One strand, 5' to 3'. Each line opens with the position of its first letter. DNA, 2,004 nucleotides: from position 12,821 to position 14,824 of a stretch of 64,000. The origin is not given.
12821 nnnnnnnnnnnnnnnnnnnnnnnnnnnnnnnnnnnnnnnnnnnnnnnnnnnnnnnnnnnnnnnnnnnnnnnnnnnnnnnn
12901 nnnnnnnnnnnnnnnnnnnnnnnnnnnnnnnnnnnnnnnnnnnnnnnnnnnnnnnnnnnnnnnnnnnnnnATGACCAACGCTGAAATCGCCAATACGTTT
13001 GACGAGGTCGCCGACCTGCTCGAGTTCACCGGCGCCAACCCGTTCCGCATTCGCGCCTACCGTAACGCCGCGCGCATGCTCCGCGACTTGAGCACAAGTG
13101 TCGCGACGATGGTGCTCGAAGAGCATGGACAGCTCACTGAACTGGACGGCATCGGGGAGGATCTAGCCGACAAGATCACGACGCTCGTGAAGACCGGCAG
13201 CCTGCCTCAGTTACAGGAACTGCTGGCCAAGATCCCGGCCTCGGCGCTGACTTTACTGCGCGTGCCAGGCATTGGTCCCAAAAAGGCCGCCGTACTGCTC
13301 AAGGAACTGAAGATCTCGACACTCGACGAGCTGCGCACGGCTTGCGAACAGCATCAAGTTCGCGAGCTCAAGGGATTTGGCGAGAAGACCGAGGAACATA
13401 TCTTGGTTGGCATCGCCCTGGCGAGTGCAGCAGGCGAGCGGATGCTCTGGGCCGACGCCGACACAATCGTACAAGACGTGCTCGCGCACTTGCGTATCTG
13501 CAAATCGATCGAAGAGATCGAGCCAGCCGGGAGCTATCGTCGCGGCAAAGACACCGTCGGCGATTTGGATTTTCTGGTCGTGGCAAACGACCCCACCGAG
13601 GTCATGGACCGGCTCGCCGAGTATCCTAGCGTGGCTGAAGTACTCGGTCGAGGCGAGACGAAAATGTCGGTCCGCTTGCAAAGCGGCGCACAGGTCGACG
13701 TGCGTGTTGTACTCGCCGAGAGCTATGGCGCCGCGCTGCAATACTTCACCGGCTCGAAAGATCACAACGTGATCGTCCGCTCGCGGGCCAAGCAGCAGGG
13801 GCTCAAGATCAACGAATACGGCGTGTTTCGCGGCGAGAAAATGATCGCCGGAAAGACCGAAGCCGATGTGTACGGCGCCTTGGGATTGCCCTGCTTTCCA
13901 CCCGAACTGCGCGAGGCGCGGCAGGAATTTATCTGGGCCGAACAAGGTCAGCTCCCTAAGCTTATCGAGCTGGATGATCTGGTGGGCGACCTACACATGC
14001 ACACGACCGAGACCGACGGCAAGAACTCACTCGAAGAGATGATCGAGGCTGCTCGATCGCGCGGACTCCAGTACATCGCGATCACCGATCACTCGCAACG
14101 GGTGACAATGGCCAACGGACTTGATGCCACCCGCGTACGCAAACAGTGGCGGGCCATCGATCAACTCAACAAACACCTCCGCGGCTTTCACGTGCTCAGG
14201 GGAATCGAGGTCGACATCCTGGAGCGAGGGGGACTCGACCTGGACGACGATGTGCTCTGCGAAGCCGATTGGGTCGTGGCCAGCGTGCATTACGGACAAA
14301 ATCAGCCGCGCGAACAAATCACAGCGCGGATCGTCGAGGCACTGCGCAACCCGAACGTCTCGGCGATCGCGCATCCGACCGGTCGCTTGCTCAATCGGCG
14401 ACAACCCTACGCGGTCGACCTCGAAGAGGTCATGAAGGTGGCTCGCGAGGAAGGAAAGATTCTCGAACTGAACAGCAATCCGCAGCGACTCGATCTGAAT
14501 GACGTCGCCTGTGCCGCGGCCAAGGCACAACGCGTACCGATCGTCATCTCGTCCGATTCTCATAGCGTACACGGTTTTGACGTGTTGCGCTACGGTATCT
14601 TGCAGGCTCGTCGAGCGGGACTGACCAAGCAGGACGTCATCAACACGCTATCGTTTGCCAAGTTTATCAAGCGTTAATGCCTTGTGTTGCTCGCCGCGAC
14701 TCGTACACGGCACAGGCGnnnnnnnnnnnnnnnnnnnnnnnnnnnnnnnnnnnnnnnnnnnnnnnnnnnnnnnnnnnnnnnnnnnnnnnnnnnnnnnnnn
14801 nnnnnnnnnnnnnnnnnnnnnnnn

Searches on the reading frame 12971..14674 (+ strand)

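Call 67: search_protein_families(library=pfam, proteins=[window:12971-14674:+], max_evalue=0.00001)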
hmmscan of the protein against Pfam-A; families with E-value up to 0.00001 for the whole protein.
window:12971-14674:+ (568 aa): 6 families
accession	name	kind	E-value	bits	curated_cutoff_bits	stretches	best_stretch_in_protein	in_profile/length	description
PF14716.13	HHH_8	-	4.4e-24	85.1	30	1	1-77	1-72/73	Helix-hairpin-helix domain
PF14791.11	DNA_pol_B_thumb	-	7.5e-23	80.6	25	1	255-315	1-63/63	DNA polymerase beta thumb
PF14520.12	HHH_5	-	3e-13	50.5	27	1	94-146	3-53/57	Helix-hairpin-helix domain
PF02811.25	PHP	-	6e-12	46.6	26.4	1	340-502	1-163/164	PHP domain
PF00633.29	HHH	-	4.2e-06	26.8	24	0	86-110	4-28/30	Helix-hairpin-helix motif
PF14792.12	DNA_pol_B_palm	-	6.4e-06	26.8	25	0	167-210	11-54/113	DNA polymerase beta palm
